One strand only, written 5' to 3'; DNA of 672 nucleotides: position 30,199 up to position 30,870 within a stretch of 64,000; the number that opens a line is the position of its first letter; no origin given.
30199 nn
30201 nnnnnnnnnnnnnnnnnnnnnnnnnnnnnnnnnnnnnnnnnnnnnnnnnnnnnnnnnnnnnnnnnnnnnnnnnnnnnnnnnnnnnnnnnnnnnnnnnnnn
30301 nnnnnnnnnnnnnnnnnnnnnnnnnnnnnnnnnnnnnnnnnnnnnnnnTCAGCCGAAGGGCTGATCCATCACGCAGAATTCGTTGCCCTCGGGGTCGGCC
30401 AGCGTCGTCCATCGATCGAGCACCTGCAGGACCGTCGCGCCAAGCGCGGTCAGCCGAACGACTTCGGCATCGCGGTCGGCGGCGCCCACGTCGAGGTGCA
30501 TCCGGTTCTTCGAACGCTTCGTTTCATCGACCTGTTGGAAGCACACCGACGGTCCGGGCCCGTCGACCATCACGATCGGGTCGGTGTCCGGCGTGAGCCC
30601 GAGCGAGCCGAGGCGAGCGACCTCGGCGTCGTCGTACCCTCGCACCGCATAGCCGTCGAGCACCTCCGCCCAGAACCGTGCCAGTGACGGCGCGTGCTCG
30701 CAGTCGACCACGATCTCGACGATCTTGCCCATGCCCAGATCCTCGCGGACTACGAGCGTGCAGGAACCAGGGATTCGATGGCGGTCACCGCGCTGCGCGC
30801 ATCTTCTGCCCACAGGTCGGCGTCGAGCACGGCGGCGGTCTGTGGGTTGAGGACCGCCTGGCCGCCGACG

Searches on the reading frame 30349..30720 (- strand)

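Call 3: search_protein_families(library=pfam, proteins=[window:30349-30720:-], max_evalue=0.01)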
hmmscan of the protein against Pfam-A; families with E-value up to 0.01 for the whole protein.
window:30349-30720:- (123 aa): 1 family
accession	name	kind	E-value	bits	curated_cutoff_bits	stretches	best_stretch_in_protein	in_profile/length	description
PF18029.7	Glyoxalase_6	-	1.8e-30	106.2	23.6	1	2-118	1-106/106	Glyoxalase-like domain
